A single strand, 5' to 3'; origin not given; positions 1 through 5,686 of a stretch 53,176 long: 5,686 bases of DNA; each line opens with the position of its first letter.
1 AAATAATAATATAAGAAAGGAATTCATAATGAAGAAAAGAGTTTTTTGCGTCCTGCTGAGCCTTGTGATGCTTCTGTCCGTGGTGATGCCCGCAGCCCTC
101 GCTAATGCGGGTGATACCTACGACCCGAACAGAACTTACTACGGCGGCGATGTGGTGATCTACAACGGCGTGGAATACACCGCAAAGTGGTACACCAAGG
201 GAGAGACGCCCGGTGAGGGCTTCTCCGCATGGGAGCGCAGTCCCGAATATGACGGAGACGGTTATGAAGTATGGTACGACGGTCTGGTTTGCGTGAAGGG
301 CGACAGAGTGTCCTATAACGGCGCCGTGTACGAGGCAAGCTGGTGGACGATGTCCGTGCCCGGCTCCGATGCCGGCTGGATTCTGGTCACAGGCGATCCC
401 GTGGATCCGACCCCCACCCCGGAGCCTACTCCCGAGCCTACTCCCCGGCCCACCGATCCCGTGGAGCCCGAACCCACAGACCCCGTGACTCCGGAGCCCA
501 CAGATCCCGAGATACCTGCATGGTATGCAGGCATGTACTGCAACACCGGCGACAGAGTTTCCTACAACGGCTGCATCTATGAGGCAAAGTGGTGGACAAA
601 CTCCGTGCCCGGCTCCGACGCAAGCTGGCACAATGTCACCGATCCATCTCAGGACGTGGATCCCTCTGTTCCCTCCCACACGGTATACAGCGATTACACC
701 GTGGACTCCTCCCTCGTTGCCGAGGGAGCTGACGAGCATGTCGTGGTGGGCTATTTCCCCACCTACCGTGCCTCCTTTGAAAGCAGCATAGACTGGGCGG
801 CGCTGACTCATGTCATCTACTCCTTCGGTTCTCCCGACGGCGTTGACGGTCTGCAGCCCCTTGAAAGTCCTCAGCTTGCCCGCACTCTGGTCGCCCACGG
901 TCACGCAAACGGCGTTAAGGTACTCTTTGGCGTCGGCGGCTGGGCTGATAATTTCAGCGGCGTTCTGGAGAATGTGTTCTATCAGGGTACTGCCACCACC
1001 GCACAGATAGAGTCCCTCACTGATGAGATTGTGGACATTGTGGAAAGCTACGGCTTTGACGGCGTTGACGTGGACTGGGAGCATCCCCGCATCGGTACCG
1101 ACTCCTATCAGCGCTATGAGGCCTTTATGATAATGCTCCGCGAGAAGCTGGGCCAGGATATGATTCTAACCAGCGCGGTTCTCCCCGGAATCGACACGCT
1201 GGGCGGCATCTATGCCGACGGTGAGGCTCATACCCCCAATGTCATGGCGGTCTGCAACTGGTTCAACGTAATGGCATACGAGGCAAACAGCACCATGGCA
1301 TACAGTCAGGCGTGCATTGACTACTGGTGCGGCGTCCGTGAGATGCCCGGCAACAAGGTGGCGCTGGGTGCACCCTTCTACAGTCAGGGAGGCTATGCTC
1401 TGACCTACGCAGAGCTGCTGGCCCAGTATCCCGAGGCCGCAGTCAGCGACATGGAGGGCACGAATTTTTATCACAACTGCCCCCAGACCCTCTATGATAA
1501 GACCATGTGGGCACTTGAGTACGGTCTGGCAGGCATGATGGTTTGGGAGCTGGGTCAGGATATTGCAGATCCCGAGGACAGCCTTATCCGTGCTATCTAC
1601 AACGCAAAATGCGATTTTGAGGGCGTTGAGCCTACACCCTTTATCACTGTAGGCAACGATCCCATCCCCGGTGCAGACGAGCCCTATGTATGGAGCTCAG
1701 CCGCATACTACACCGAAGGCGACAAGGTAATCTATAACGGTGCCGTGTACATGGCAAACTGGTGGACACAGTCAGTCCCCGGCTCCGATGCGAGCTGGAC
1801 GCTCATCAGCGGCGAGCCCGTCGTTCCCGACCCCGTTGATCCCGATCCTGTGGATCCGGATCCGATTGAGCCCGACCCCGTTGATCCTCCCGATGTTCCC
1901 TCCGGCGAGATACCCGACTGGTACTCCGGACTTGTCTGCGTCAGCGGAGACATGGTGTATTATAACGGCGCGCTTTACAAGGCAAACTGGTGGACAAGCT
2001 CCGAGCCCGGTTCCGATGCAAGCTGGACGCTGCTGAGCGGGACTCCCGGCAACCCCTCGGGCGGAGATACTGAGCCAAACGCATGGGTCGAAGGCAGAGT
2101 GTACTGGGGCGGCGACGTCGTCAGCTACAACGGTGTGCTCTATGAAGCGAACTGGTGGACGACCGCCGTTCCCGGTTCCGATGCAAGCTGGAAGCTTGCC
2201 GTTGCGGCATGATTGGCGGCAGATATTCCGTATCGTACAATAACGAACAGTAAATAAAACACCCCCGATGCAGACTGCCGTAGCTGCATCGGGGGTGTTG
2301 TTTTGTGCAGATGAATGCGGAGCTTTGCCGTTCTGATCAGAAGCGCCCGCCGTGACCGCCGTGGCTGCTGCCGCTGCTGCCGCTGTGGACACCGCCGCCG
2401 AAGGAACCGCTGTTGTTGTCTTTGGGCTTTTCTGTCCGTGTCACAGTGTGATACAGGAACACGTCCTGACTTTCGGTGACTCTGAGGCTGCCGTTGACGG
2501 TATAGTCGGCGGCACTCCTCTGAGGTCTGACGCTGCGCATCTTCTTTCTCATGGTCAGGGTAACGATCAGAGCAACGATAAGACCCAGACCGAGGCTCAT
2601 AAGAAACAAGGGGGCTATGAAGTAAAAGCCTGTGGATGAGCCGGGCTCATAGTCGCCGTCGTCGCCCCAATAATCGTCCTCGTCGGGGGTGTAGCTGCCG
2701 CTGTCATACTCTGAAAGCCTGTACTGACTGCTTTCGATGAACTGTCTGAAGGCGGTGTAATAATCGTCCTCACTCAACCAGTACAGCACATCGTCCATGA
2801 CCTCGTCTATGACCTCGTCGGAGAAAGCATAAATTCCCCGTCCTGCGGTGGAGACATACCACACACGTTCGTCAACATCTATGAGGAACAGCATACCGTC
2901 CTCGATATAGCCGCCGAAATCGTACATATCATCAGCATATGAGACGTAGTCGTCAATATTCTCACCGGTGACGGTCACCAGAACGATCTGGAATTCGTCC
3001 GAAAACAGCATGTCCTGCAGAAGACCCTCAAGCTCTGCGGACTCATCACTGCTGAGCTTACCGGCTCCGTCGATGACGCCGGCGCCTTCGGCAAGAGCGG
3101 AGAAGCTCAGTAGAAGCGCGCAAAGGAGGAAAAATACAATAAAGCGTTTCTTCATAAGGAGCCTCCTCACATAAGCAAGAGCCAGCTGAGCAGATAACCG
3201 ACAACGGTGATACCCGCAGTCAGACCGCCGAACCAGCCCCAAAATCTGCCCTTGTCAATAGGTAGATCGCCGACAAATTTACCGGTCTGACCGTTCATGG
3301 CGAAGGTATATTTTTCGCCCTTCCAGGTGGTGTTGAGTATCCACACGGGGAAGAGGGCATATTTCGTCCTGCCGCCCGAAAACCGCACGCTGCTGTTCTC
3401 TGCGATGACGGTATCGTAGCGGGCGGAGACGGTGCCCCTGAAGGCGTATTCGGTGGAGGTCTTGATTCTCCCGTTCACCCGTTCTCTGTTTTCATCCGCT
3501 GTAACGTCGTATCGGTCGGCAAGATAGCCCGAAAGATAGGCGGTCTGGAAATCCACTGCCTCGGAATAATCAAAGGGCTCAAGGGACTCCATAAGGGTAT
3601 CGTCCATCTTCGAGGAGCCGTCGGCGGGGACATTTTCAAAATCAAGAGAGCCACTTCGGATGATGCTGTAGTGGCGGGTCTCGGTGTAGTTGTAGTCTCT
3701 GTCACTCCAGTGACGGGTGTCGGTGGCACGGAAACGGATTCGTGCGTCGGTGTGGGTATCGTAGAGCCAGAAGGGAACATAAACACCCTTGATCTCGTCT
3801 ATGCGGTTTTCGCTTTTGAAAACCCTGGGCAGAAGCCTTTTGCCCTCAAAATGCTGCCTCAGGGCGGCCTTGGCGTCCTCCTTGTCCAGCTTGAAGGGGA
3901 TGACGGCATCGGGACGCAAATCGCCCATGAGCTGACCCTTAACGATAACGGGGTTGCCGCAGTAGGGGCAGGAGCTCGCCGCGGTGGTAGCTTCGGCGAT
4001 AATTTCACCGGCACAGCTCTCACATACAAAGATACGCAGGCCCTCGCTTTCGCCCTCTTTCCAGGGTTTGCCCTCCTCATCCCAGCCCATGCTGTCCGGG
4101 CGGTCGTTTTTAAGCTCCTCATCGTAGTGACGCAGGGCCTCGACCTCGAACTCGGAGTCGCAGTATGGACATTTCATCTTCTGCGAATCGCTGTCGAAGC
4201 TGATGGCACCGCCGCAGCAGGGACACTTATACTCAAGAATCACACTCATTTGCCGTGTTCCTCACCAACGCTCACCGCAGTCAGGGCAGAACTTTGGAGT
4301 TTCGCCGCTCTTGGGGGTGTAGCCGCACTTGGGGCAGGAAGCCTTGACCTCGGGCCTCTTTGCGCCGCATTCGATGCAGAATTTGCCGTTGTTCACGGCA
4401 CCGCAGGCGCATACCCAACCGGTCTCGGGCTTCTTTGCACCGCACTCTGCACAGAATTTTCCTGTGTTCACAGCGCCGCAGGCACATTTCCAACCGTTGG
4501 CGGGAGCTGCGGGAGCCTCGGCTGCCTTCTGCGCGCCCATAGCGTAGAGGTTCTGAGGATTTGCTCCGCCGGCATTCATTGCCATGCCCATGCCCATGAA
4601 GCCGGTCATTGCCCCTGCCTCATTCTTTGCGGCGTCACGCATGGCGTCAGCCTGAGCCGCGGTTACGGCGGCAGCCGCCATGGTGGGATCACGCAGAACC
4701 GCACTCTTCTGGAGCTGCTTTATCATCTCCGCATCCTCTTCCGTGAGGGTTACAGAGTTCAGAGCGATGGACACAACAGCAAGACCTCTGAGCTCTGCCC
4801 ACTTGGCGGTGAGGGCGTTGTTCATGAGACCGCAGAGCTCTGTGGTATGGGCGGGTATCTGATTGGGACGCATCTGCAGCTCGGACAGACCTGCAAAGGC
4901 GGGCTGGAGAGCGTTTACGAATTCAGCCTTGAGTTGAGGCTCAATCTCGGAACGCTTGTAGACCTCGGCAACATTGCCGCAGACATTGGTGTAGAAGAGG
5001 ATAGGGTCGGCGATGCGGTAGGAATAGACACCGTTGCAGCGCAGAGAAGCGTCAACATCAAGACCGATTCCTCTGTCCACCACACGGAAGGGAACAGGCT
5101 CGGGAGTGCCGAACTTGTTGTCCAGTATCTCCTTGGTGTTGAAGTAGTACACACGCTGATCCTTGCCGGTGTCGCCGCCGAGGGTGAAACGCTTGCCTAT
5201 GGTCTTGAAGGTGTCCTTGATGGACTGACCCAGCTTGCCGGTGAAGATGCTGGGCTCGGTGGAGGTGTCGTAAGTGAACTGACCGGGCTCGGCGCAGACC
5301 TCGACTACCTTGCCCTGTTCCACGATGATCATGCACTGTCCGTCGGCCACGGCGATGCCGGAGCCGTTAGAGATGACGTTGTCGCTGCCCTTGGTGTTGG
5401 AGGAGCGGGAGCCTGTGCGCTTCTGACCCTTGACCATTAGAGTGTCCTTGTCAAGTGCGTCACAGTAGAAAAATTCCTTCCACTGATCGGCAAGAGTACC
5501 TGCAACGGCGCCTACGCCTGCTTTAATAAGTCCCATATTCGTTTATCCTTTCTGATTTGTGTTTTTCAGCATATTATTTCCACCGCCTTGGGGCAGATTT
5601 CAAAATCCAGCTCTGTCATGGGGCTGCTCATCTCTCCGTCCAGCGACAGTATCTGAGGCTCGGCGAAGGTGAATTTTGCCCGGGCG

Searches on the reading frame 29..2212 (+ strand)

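Call 75: search_protein_families(library=pfam, proteins=[window:29-2212:+], max_evalue=0.00001)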
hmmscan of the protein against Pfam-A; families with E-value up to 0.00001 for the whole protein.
window:29-2212:+ (727 aa): 3 families
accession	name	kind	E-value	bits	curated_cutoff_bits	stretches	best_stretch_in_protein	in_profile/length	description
PF14600.11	CBM_5_12_2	-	2.2e-54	181.7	27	5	561-593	26-58/62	Cellulose-binding domain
PF02839.19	CBM_5_12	-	5.6e-38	129.2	26.2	3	30-68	1-43/44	Carbohydrate-binding module family 5/12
PF00704.34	Glyco_hydro_18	-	1e-31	111.3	29.6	1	239-511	2-317/317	Glycosyl hydrolases family 18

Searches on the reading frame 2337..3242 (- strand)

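Call 75: search_protein_families(library=pfam, proteins=[window:2337-3242:-], max_evalue=0.00001)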
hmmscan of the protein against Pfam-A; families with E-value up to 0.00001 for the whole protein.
window:2337-3242:- (301 aa): 1 family
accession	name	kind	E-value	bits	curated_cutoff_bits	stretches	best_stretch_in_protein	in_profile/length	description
PF04536.20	TPM_phosphatase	-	5.6e-17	62.3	22.1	1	56-171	1-121/125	TPM domain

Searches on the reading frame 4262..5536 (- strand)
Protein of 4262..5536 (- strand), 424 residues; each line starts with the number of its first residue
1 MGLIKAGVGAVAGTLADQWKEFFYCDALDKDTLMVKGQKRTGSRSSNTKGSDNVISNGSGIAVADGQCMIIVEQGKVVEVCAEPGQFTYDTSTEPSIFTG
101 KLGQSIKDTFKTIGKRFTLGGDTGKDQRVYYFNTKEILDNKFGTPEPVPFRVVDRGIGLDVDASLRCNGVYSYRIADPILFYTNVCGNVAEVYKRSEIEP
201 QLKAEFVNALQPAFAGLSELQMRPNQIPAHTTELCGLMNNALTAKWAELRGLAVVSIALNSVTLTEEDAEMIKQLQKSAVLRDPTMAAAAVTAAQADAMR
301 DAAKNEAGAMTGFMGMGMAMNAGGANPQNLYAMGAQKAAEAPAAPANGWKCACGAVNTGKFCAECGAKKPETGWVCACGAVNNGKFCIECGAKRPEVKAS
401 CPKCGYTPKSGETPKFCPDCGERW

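Call 75: search_protein_families(library=pfam, proteins=[window:4262-5536:-], max_evalue=0.00001)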
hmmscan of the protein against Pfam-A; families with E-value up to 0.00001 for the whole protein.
window:4262-5536:- (424 aa): 1 family
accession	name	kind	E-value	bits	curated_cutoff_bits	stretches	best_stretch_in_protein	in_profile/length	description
PF13421.11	Band_7_1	-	3e-17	63.4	24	1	52-274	8-205/211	SPFH domain-Band 7 family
